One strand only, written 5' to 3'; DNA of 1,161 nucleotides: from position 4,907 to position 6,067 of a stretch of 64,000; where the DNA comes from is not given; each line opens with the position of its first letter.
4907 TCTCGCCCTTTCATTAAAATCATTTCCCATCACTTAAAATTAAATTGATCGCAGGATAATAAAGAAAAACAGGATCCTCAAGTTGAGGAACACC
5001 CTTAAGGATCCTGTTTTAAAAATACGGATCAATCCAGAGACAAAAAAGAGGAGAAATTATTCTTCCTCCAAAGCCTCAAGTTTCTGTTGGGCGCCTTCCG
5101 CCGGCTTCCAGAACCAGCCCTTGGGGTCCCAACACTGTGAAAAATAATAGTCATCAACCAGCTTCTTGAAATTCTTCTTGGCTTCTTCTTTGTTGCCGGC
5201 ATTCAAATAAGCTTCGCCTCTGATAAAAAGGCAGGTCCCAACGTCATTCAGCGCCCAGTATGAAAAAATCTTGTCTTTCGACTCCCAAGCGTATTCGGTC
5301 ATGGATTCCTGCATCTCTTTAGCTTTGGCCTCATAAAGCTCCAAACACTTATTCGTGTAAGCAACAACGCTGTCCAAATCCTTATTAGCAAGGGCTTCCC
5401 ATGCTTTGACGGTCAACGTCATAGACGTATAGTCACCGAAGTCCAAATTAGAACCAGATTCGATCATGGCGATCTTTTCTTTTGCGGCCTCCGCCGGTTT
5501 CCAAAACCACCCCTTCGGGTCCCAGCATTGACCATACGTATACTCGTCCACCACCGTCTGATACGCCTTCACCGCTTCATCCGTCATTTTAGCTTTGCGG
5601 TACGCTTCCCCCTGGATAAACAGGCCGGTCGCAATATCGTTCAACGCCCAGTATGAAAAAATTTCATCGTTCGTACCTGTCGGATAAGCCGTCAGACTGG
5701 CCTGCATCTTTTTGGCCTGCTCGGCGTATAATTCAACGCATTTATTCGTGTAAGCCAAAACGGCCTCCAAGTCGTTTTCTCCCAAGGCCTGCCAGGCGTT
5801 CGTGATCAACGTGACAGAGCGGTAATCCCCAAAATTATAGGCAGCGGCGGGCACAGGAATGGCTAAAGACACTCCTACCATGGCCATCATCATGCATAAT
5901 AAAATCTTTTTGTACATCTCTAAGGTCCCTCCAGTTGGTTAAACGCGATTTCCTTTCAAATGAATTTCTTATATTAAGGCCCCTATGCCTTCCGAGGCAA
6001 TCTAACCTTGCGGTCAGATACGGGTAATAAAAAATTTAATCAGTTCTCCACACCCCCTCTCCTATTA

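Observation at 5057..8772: Previously uncharacterised Trp-rich helical repeat domain present four times in two adjacent secreted proteins of a glycan-utilisation locus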

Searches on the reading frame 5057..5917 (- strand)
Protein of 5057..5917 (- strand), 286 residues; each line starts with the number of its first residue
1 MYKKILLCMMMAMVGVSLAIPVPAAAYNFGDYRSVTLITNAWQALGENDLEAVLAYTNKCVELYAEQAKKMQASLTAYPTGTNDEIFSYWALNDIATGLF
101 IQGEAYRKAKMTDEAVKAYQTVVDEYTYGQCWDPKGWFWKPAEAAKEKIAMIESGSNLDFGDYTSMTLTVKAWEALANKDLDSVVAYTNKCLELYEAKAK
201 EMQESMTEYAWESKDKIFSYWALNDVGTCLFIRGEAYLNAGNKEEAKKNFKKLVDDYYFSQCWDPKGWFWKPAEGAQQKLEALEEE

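Call 5: search_protein_families(library=pfam, proteins=[window:5057-5917:-], max_evalue=1)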
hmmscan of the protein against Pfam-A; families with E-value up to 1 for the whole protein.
window:5057-5917:- (286 aa): 13 families
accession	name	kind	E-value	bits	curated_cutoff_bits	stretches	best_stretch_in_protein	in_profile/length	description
PF13174.12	TPR_6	-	2.8e-12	46.8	26.3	2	99-126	3-30/33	Tetratricopeptide repeat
PF07719.23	TPR_2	-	3.4e-09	36.6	27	2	229-254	3-28/34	Tetratricopeptide repeat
PF00515.34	TPR_1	-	8.5e-07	29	27.8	2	99-122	4-27/34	Tetratricopeptide repeat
PF13181.12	TPR_8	-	9.5e-07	28.9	25.7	1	230-254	4-28/34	Tetratricopeptide repeat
PF13424.12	TPR_12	-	0.0015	19.1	30.1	0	101-122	50-71/77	Tetratricopeptide repeat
PF04708.17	Pox_F16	-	0.002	18.1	30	1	159-194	40-75/215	Poxvirus F16 protein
PF13428.12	TPR_14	-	0.0021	19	23.5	0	231-255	5-29/44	Tetratricopeptide repeat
PF13432.12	TPR_16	-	0.0045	17.9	32.7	0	97-127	32-62/65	Tetratricopeptide repeat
PF19887.4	DUF6360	-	0.0048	17.5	23.8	0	176-210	53-86/91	Family of unknown function (DUF6360)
PF25051.1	WHD_MCM8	-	0.024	15.1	26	0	66-105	15-54/80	MCM8 winged helix domain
PF15560.11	Imm12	-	0.028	14.8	25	1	89-165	43-119/138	Immunity protein 12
PF23300.3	HEAT_Nup120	-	0.059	13.7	29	1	228-253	27-52/170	Nucleoporin Nup120, HEAT repeats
PF01228.26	Gly_radical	-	0.079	13.9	22.2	1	146-207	14-76/106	Glycine radical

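Call 6: search_protein_families(library=ncbifam, proteins=[window:5057-5917:-], max_evalue=1)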
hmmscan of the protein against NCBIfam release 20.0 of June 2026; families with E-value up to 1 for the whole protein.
window:5057-5917:- (286 aa): 3 families
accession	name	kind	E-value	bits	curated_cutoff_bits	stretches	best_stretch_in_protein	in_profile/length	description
TIGR02795.1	tol_pal_ybgF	equivalog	0.00094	19.8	90.1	1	230-257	42-69/119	tol-pal system protein YbgF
TIGR03302.1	OM_YfiO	subfamily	0.029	13.9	81.4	1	230-262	36-68/239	outer membrane protein assembly factor BamD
NF047865.1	rSAM_PapB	equivalog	0.12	11.6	340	0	56-108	74-126/330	PapB family radical SAM/SPASM ranthipeptide maturase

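Call 11: find_homologous_proteins(query=window:5057-5917:-)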
Query window:5057-5917:- (286 aa): 2101 proteins with E <= 0.001 among 3905 candidates; the best 120 are listed.
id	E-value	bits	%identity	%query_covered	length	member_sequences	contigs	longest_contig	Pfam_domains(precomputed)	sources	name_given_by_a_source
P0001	1.0e-190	650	100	100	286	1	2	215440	PF00515.35,PF13181.13,PF07719.24,PF13174.13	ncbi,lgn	-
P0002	1.3e-190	650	57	99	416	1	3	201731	PF13424.13,PF13181.13,PF07719.24,PF13174.13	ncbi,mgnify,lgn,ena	mgnify:CR=1 FL=1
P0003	9.3e-190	647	99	100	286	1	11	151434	PF00515.35,PF13181.13,PF07719.24,PF13174.13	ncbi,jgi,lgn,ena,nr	ncbi:MAG TPA: tetratricopeptide repeat protein [Candidatus Omnitrophota bacterium]|nr:tetratricopept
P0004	5.5e-189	645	99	100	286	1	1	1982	PF00515.35,PF13181.13,PF07719.24,PF13174.13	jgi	-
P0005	5.2e-188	641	52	99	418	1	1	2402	PF13174.13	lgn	-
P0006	7.9e-188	641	99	100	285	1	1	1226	PF00515.35,PF13181.13,PF07719.24,PF13174.13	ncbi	-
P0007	1.3e-184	630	97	100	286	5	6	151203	PF00515.35,PF13181.13,PF07719.24,PF13174.13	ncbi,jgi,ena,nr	ncbi:MAG TPA: tetratricopeptide repeat protein [Candidatus Omnitrophota bacterium]|jgi:tetratricopep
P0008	4.8e-181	619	61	99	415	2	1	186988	PF25051.2,PF00515.35,PF13181.13,PF07719.24,PF13174.13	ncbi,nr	ncbi:MAG: tetratricopeptide repeat protein [Candidatus Aceula meridiana]|nr:tetratricopeptide repeat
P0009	1.4e-179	614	59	94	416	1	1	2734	PF07719.24,PF13174.13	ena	-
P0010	1.7e-175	600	91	100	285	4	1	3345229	PF07719.24,PF13174.13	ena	-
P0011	1.4e-174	597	59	98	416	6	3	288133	PF15948.11,PF00515.35,PF04708.18,PF13424.13,PF13181.13,PF07719.24,PF13174.13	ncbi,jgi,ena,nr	ncbi:MAG TPA: tetratricopeptide repeat protein [Candidatus Omnitrophota bacterium]|nr:tetratricopept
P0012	1.2e-169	581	62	90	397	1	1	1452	PF00515.35,PF04708.18,PF06782.17,PF13181.13,PF07719.24,PF13174.13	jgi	jgi:tetratricopeptide (TPR) repeat protein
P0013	1.8e-169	581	60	90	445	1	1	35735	PF00515.35,PF13424.13,PF13181.13,PF07719.24,PF13174.13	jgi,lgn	-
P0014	2.2e-169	580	59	99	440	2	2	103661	PF07719.24,PF13174.13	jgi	-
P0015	9.4e-168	575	66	90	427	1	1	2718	PF00515.35,PF13424.13,PF13428.13,PF13181.13,PF07719.24,PF13174.13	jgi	jgi:tetratricopeptide (TPR) repeat protein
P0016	5.8e-166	569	62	90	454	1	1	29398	PF00515.35,PF13424.13,PF13181.13,PF07719.24,PF13174.13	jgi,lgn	-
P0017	4.8e-165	566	58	98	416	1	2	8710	PF00515.35,PF13181.13,PF07719.24,PF13174.13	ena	-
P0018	1.5e-164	564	62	90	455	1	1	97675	PF00515.35,PF13424.13,PF13181.13,PF07719.24,PF13174.13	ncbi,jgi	-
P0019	2.5e-161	554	85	100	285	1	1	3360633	PF07719.24,PF13174.13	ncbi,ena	-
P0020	1.0e-152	526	55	90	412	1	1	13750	PF19887.5,PF13424.13,PF13176.13,PF13181.13,PF07719.24,PF13174.13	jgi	-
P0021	5.6e-152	523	46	90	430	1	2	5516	PF07721.21,PF00515.35,PF12895.14,PF13424.13,PF13432.13,PF13181.13,PF07719.24,PF13174.13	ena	-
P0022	4.7e-148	510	78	99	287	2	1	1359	PF00515.35,PF07719.24,PF13174.13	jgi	jgi:tetratricopeptide (TPR) repeat protein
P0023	2.2e-147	508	76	99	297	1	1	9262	PF00515.35,PF13181.13,PF07719.24,PF13174.13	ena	-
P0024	4.8e-147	507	77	99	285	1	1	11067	PF00515.35,PF13181.13,PF07719.24,PF13174.13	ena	-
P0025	3.7e-145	501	48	99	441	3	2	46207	PF00515.35,PF13432.13,PF13181.13,PF07719.24,PF13174.13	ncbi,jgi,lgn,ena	-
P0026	3.2e-144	498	52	90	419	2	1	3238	PF09976.16,PF00515.35,PF13424.13,PF13432.13,PF13428.13,PF13181.13,PF07719.24,PF13174.13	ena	-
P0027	4.2e-144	497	52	90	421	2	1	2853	PF09976.16,PF00515.35,PF13432.13,PF13181.13,PF07719.24,PF13174.13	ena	-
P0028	4.8e-144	497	53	90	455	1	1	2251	PF09976.16,PF00515.35,PF13424.13,PF13432.13,PF13181.13,PF07719.24,PF13174.13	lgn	-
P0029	4.6e-143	494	51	90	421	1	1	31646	PF00515.35,PF13424.13,PF13432.13,PF13181.13,PF07719.24,PF13174.13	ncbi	-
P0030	5.5e-143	494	76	99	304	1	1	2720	PF00515.35,PF13181.13,PF07719.24,PF13174.13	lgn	-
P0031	9.8e-143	493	75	99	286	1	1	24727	PF00515.35,PF13181.13,PF07719.24,PF13174.13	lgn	-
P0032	3.1e-142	491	74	99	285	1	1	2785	PF00515.35,PF13424.13,PF13181.13,PF07719.24,PF13174.13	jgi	-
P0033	5.1e-142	491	75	99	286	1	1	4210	PF00515.35,PF13181.13,PF07719.24,PF13174.13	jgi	-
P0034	1.4e-140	486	74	99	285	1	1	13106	PF00515.35,PF13424.13,PF13181.13,PF07719.24,PF13174.13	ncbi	-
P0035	1.6e-140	486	72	99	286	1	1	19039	PF00515.35,PF13181.13,PF07719.24,PF13174.13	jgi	jgi:tetratricopeptide (TPR) repeat protein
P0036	2.3e-140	485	73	99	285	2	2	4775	PF07719.24,PF13174.13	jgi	jgi:tetratricopeptide (TPR) repeat protein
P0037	8.8e-140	483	73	99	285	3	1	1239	PF13181.13,PF07719.24,PF13174.13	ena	-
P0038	9.2e-140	483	73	99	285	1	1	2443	PF13181.13,PF07719.24,PF13174.13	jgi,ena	-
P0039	5.2e-139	481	48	95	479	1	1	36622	PF14559.13,PF00515.35,PF13424.13,PF13432.13,PF13428.13,PF13181.13,PF07719.24,PF13174.13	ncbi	-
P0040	1.4e-138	479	72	99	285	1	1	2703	PF13181.13,PF07719.24,PF13174.13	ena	-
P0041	2.0e-138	479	73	99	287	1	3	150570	PF13428.13,PF07719.24,PF13174.13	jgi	-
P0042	6.0e-138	477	74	98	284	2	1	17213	PF00515.35,PF13424.13,PF13181.13,PF07719.24,PF13174.13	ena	-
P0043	3.9e-137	474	50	95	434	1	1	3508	PF23300.4,PF00515.35,PF13424.13,PF23354.2,PF13432.13,PF13428.13,PF13181.13,PF07719.24,PF13174.13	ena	-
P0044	8.3e-137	473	71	100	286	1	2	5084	PF13174.13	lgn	-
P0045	1.2e-136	473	70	99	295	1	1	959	PF00515.35,PF13181.13,PF07719.24,PF13174.13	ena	-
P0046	1.6e-136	472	70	97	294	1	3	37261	PF00515.35,PF13181.13,PF07719.24,PF13174.13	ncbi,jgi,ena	-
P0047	2.2e-136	472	71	100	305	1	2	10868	PF00515.35,PF07719.24,PF13174.13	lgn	-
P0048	3.2e-136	471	72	98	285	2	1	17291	PF00515.35,PF13424.13,PF13181.13,PF07719.24,PF13174.13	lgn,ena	-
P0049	5.2e-136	471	70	99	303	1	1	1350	PF07719.24,PF13174.13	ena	-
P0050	3.3e-135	468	72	99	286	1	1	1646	PF00515.35,PF13424.13,PF07719.24,PF13174.13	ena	-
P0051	5.5e-135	467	72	99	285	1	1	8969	PF13181.13,PF07719.24,PF13174.13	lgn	-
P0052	1.6e-134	466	70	100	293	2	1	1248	PF13181.13,PF07719.24,PF13174.13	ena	-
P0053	2.2e-134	465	72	98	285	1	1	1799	PF00515.35,PF07719.24,PF13174.13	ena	-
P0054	8.1e-134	464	74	91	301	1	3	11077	PF00515.35,PF13181.13,PF07719.24,PF13174.13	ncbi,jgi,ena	-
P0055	9.4e-134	463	71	98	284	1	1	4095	PF00515.35,PF13181.13,PF07719.24,PF13174.13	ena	-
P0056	2.3e-133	462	54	90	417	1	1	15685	PF00515.35,PF13424.13,PF13432.13,PF13181.13,PF07719.24,PF13174.13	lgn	-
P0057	4.2e-133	461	52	90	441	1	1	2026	PF13432.13,PF07719.24,PF13174.13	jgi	-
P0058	7.1e-133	460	71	97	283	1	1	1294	PF00515.35,PF13176.13,PF13181.13,PF07719.24,PF13174.13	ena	-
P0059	8.6e-133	460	70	99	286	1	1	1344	PF00515.35,PF04708.18,PF13181.13,PF07719.24,PF13174.13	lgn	-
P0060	1.5e-132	459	54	90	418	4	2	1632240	PF00515.35,PF13424.13,PF13432.13,PF13428.13,PF13181.13,PF07719.24,PF13174.13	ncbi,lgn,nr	ncbi:MAG: tetratricopeptide repeat protein [Candidatus Omnitrophica bacterium]|nr:tetratricopeptide 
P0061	1.5e-132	459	69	99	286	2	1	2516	PF00515.35,PF13181.13,PF07719.24,PF13174.13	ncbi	-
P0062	2.0e-132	459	71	100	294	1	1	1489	PF07719.24,PF13174.13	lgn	-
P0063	2.0e-132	459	51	90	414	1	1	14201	PF00515.35,PF13424.13,PF13432.13,PF13181.13,PF07719.24,PF13174.13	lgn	-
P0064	3.0e-132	458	71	98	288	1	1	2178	PF00515.35,PF13181.13,PF07719.24,PF13174.13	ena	-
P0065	3.2e-132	458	68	99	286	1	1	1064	PF07719.24,PF13174.13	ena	-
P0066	3.2e-132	458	69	98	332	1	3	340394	PF00515.35,PF13181.13,PF07719.24,PF13174.13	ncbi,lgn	-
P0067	3.3e-132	458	72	99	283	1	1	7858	PF00515.35,PF13181.13,PF07719.24,PF13174.13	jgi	jgi:hypothetical protein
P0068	5.0e-132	458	70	100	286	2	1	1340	PF00515.35,PF07719.24,PF13174.13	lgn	-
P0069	5.1e-132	458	71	100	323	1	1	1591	PF13174.13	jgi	-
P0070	5.6e-132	458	69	99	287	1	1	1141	PF00515.35,PF13424.13,PF13181.13,PF07719.24,PF13174.13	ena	-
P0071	6.6e-132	457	70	100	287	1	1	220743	PF00515.35,PF07719.24,PF13174.13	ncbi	-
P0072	8.6e-132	457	52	89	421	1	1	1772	PF00515.35,PF13424.13,PF13432.13,PF13428.13,PF13181.13,PF07719.24,PF13174.13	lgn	-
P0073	1.8e-131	456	68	100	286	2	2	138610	PF13181.13,PF07719.24,PF13174.13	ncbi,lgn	-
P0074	1.9e-131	456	71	98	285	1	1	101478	PF00515.35,PF13181.13,PF07719.24,PF13174.13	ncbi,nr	ncbi:MAG: tetratricopeptide repeat protein [Candidatus Omnitrophica bacterium]|nr:tetratricopeptide 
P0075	2.1e-131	456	68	100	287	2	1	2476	PF13174.13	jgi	jgi:hypothetical protein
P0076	3.0e-131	455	70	95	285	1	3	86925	PF00515.35,PF13424.13,PF13181.13,PF07719.24,PF13174.13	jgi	-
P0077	4.3e-131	455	69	99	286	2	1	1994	PF00515.35,PF13424.13,PF13181.13,PF07719.24,PF13174.13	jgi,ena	-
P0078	8.7e-131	454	53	94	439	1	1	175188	PF02469.28,PF00515.35,PF13424.13,PF13428.13,PF13181.13,PF07719.24,PF13174.13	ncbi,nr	ncbi:MAG: tetratricopeptide repeat protein [Candidatus Omnitrophica bacterium]|nr:tetratricopeptide 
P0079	8.9e-131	454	69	97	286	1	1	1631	PF13174.13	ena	-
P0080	1.1e-130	453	67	100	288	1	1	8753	PF13181.13,PF07719.24,PF13174.13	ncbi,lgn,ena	-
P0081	1.7e-130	453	48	95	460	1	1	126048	PF00515.35,PF13424.13,PF13428.13,PF13181.13,PF07719.24,PF13174.13,PF13374.13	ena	-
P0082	1.9e-130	453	53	93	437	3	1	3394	PF00515.35,PF13181.13,PF07719.24,PF13174.13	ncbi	-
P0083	2.1e-130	452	70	99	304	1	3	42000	PF07719.24,PF13174.13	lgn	-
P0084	2.3e-130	452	69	100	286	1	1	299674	PF13174.13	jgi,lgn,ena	-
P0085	2.9e-130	452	68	98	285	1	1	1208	PF00515.35,PF13181.13,PF07719.24,PF13174.13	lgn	-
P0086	3.7e-130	452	70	99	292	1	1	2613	PF13174.13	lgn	-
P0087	3.8e-130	452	69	97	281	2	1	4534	PF00515.35,PF07719.24,PF13174.13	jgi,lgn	-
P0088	4.3e-130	451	67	98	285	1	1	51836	PF00515.35,PF13428.13,PF07719.24,PF13174.13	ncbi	-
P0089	7.9e-130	450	69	99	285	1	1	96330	PF00515.35,PF13424.13,PF13181.13,PF07719.24,PF13174.13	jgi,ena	-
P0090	8.9e-130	450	70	99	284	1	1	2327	PF00515.35,PF13424.13,PF13181.13,PF07719.24,PF13174.13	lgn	-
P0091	1.1e-129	450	69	97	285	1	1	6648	PF13181.13,PF07719.24,PF13174.13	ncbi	-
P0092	1.4e-129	450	70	99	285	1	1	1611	PF00515.35,PF13424.13,PF13181.13,PF07719.24,PF13174.13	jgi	jgi:tetratricopeptide (TPR) repeat protein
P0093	1.9e-129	449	68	99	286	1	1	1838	PF13181.13,PF07719.24,PF13174.13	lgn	-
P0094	3.7e-129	448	70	99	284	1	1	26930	PF00515.35,PF13424.13,PF13181.13,PF07719.24,PF13174.13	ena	-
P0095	5.5e-129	448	68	100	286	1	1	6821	PF00515.35,PF13181.13,PF07719.24,PF13174.13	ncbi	-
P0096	7.3e-129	447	70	92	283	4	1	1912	PF00515.35,PF13428.13,PF13181.13,PF07719.24,PF13174.13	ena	-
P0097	8.4e-129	447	67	100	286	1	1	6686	PF13181.13,PF07719.24,PF13174.13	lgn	-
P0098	1.4e-128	446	69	98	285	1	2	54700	PF00515.35,PF13181.13,PF07719.24,PF13174.13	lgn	-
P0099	1.4e-128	446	69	97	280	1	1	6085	PF00515.35,PF13181.13,PF07719.24,PF13174.13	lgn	-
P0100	1.7e-128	446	70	94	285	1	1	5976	PF00515.35,PF13181.13,PF07719.24,PF13174.13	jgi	jgi:hypothetical protein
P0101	1.9e-128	446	73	91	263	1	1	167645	PF00515.35,PF13424.13,PF13181.13,PF07719.24,PF13174.13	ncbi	-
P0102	2.2e-128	446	68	96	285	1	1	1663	PF00515.35,PF13181.13,PF07719.24,PF13174.13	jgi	jgi:tetratricopeptide (TPR) repeat protein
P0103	2.3e-128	446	65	99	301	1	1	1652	PF00515.35,PF13181.13,PF07719.24,PF13174.13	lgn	-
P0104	2.7e-128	445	67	99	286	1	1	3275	PF13181.13,PF07719.24,PF13174.13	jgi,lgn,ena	-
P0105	4.5e-128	445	69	97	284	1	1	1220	PF00515.35,PF13181.13,PF07719.24,PF13174.13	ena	-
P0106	4.6e-128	445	47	89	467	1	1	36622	PF00515.35,PF13424.13,PF13432.13,PF13428.13,PF13181.13,PF07719.24,PF13174.13,PF13374.13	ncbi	-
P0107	5.5e-128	444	70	94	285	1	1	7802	PF13181.13,PF13174.13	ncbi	-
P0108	5.8e-128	444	58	92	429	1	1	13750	PF00515.35,PF13424.13,PF13176.13,PF13432.13,PF13428.13,PF13181.13,PF07719.24,PF13174.13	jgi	-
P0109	7.7e-128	444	67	99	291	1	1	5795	PF04708.18,PF07719.24,PF13174.13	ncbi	-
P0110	7.8e-128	444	71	95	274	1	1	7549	PF00515.35,PF13181.13,PF07719.24,PF13174.13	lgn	-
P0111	9.4e-128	444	47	90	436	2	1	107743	PF13424.13,PF13432.13,PF13428.13,PF07719.24,PF13174.13,PF13374.13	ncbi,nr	ncbi:MAG: tetratricopeptide repeat protein [Candidatus Aureabacteria bacterium]|nr:tetratricopeptide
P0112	9.5e-128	444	69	92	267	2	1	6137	PF00515.35,PF13181.13,PF07719.24,PF13174.13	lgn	-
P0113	1.1e-127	443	66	99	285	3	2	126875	PF00515.35,PF13424.13,PF13181.13,PF07719.24,PF13174.13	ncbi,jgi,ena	-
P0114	1.4e-127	443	67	98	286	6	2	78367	PF13181.13,PF07719.24,PF13174.13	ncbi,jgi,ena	-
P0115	1.4e-127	443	67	99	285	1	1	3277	PF00515.35,PF13181.13,PF07719.24,PF13174.13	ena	-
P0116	1.4e-127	443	69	99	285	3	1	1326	PF00515.35,PF07719.24,PF13174.13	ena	-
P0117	1.5e-127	443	68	99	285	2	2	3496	PF00515.35,PF13181.13,PF07719.24,PF13174.13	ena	-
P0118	1.6e-127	443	67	99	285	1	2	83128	PF00515.35,PF13181.13,PF07719.24,PF13174.13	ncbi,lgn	-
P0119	2.3e-127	442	67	99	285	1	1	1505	PF13181.13,PF07719.24,PF13174.13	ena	-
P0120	2.4e-127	442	68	99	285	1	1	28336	PF00515.35,PF13181.13,PF07719.24,PF13174.13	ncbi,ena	-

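Call 13: search_solved_structures(query=window:5057-5917:-, max_evalue=1, show_alignments=2)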
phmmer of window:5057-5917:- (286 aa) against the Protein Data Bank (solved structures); distinct sequences matched with E-value up to 1: 0.

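Call 17: find_encoding_contigs(protein=P0060, flank=10000, max_places=2)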
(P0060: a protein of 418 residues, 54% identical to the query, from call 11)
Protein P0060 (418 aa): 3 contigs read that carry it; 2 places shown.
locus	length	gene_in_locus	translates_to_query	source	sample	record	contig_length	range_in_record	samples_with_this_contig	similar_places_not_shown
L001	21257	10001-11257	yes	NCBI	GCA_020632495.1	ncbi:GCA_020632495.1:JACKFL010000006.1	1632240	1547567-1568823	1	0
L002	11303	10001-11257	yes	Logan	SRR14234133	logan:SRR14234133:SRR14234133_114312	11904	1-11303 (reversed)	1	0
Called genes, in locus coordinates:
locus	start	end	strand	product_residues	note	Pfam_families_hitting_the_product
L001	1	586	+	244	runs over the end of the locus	PF07589:PEP_exosort_dom (weak)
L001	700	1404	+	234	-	PF13385:Laminin_G_3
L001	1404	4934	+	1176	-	-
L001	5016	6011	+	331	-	PF00493:MCM (faint), PF20030:bpMoxR, PF07726:AAA_3, PF07728:AAA_5, PF17863:AAA_lid_2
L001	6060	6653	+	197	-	-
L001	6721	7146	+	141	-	PF01451:LMWPc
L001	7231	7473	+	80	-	PF21742:DUF6868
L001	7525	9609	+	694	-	PF00580:UvrD-helicase, PF13245:AAA_19 (faint), PF01443:Viral_helicase1 (faint), PF13361:UvrD_C, PF13538:UvrD_C_2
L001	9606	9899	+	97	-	-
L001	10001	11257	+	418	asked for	PF07719:TPR_2 (faint), PF13432:TPR_16 (faint), PF00515:TPR_1 (faint), PF13174:TPR_6 (faint), PF13181:TPR_8 (faint), PF13424:TPR_12 (faint), PF13428:TPR_14 (faint)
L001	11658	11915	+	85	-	-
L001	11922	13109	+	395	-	PF01757:Acyl_transf_3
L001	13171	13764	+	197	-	-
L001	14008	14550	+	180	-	-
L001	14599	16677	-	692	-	PF00027:cNMP_binding, PF01734:Patatin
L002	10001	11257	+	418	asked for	PF07719:TPR_2 (faint), PF13432:TPR_16 (faint), PF00515:TPR_1 (faint), PF13174:TPR_6 (faint), PF13181:TPR_8 (faint), PF13424:TPR_12 (faint), PF13428:TPR_14 (faint)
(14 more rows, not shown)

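Call 18: find_encoding_contigs(protein=P0084, flank=10000, max_places=1)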
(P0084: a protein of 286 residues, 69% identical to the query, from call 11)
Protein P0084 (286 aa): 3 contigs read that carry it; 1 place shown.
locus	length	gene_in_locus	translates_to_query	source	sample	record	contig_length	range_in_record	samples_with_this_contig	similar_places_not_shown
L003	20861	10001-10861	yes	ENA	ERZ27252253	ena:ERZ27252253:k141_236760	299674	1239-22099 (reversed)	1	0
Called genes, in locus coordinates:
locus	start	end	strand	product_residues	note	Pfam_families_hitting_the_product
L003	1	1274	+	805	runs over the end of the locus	PF06165:GH94_b-supersand, PF17167:Glyco_hydro_94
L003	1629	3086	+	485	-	PF07690:MFS_1, PF13347:MFS_2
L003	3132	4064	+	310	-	-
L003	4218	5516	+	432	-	PF01547:SBP_bac_1, PF13416:SBP_bac_8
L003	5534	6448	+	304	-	PF00528:BPD_transp_1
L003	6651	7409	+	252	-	PF00528:BPD_transp_1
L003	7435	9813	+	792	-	PF13174:TPR_6 (faint), PF02836:Glyco_hydro_2_C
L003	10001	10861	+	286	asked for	PF13174:TPR_6 (faint)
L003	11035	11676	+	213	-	-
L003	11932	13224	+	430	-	-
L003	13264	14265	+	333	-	PF00356:LacI, PF00532:Peripla_BP_1, PF13407:Peripla_BP_4, PF13377:Peripla_BP_3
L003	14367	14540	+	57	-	-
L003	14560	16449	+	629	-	PF01134:GIDA, PF07992:Pyr_redox_2 (weak), PF12831:FAD_oxidored (faint), PF13738:Pyr_redox_3 (faint), PF21680:GIDA_C_1st, PF13932:SAM_GIDA_C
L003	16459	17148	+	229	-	PF09335:VTT_dom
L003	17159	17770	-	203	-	PF00899:ThiF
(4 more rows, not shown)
